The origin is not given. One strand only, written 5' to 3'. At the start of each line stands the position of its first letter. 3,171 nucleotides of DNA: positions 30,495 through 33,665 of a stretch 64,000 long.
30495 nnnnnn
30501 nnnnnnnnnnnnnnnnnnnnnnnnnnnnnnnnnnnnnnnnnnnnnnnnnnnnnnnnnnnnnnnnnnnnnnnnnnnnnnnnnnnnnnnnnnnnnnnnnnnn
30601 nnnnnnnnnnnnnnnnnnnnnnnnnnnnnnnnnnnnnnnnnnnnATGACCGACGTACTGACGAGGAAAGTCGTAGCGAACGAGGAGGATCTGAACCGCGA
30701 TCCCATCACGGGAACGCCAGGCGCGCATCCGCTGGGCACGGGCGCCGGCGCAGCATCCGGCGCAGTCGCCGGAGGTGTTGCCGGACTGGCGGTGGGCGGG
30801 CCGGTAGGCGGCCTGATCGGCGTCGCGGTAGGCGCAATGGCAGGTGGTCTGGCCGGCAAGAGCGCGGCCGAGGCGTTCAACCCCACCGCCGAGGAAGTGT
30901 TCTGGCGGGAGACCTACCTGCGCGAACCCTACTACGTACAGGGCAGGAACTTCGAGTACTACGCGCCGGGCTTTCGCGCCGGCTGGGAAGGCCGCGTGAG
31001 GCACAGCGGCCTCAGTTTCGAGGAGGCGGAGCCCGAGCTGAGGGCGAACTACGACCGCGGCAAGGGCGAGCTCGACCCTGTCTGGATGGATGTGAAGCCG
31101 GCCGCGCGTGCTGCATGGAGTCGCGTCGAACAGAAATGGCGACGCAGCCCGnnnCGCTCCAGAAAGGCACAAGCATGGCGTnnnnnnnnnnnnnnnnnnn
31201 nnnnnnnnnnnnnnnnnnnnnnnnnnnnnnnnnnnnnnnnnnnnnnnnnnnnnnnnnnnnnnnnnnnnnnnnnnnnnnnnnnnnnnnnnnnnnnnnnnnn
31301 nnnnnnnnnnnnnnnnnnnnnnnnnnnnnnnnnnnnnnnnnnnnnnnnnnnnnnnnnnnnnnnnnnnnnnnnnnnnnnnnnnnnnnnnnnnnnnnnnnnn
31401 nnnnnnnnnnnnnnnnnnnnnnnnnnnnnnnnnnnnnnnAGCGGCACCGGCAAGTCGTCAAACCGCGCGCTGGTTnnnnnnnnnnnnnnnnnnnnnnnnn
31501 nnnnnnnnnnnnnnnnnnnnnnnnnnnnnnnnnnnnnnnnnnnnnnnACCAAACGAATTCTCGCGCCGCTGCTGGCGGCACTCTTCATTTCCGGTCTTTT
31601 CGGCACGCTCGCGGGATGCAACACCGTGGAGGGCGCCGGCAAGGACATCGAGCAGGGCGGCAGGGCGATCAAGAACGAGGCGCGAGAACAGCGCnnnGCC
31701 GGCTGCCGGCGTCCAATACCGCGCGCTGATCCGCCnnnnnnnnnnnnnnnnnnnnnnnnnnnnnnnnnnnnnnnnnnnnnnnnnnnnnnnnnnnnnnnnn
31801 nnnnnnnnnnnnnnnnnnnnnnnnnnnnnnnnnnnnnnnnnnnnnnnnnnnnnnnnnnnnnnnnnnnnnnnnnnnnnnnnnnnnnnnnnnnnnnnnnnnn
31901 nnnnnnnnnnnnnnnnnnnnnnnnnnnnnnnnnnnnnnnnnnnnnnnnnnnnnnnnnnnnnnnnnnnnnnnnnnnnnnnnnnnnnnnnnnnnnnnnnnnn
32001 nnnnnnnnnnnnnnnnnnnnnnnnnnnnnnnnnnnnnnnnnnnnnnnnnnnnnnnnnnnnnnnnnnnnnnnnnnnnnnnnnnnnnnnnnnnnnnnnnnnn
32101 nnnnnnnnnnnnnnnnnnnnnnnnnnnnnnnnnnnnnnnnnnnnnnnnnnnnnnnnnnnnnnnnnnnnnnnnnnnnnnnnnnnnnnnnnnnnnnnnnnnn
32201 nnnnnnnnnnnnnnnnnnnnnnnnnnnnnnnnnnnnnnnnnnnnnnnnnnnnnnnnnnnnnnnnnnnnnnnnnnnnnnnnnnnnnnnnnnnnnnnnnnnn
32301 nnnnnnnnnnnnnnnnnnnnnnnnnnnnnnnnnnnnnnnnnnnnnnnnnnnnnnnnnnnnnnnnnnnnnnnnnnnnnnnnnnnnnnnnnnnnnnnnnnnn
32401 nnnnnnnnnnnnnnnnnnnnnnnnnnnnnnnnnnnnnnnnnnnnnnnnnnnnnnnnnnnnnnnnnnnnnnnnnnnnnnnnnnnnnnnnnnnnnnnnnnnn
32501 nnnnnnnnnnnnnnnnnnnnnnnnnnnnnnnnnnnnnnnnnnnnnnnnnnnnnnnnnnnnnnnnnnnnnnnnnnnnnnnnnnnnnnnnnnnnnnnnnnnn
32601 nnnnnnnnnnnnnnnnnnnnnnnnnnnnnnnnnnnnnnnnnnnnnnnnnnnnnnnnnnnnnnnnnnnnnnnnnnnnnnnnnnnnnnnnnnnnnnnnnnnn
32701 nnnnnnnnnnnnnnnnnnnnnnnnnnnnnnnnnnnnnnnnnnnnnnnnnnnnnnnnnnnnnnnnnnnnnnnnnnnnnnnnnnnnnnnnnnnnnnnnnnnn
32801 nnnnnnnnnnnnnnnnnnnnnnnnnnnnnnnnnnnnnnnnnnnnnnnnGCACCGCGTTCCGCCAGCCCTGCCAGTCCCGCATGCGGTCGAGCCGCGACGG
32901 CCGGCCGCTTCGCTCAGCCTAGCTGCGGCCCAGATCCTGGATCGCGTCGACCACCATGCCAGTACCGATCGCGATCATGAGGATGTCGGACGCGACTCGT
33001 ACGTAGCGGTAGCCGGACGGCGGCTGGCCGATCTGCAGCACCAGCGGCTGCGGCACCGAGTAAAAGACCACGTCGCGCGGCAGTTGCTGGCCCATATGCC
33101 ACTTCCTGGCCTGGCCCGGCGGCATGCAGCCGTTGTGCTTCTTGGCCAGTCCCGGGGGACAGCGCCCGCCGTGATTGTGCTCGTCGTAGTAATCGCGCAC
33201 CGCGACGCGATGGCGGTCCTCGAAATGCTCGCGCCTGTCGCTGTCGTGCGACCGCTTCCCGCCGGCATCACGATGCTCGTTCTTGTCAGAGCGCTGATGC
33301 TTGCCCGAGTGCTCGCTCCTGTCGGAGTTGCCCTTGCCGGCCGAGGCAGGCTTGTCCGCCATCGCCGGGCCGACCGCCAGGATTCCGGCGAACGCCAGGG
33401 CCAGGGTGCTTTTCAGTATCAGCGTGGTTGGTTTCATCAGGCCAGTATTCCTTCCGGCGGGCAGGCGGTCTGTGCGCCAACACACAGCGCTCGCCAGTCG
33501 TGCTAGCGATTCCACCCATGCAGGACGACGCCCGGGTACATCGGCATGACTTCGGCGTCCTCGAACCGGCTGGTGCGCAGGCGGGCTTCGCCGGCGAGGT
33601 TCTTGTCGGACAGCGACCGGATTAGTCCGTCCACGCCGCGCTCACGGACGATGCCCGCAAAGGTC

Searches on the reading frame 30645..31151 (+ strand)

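Call 64: search_protein_families(library=pfam, proteins=[window:30645-31151:+], max_evalue=0.01)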
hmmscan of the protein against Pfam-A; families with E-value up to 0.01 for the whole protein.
window:30645-31151:+ (169 aa): 1 family
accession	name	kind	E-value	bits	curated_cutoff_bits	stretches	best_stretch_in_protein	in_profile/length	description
PF04306.18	DUF456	-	0.0025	18.5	29.4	1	26-80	53-109/139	Protein of unknown function (DUF456)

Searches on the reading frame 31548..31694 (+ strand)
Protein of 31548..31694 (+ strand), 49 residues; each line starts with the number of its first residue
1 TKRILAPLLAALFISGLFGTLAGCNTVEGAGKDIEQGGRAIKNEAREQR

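Call 64: search_protein_families(library=pfam, proteins=[window:31548-31694:+], max_evalue=0.01)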
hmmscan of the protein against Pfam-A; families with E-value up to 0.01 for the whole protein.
window:31548-31694:+ (49 aa): 1 family
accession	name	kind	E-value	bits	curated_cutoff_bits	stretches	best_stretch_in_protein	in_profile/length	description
PF08085.16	Entericidin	-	1.3e-08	34.9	23.3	1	26-45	1-20/20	Entericidin EcnA/B family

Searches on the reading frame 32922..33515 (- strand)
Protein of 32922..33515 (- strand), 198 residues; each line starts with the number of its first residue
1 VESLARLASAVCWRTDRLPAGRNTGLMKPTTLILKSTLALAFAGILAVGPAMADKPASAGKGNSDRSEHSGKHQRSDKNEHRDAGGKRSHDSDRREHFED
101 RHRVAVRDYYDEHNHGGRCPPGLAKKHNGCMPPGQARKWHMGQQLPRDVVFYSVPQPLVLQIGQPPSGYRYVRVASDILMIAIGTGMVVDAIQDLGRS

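Call 14: search_protein_families(library=pfam, proteins=[window:32922-33515:-], max_evalue=0.001)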
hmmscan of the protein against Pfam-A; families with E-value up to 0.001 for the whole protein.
window:32922-33515:- (198 aa): 2 families
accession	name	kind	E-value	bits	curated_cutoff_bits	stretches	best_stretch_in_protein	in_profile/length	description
PF11776.13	RcnB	-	4.5e-05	23.7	25.9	1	164-190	25-51/51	Nickel/cobalt transporter regulator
PF06823.17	DUF1236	-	0.00012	22.2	32.4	1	141-192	18-63/64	Protein of unknown function (DUF1236)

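Call 64: search_protein_families(library=pfam, proteins=[window:32922-33437:-], max_evalue=0.01)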
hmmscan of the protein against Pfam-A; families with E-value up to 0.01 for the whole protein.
window:32922-33437:- (172 aa): 2 families
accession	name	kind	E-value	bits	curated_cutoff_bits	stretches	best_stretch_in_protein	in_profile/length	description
PF11776.13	RcnB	-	3.6e-05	24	25.9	1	138-164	25-51/51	Nickel/cobalt transporter regulator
PF06823.17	DUF1236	-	9e-05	22.6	32.4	1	115-166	18-63/64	Protein of unknown function (DUF1236)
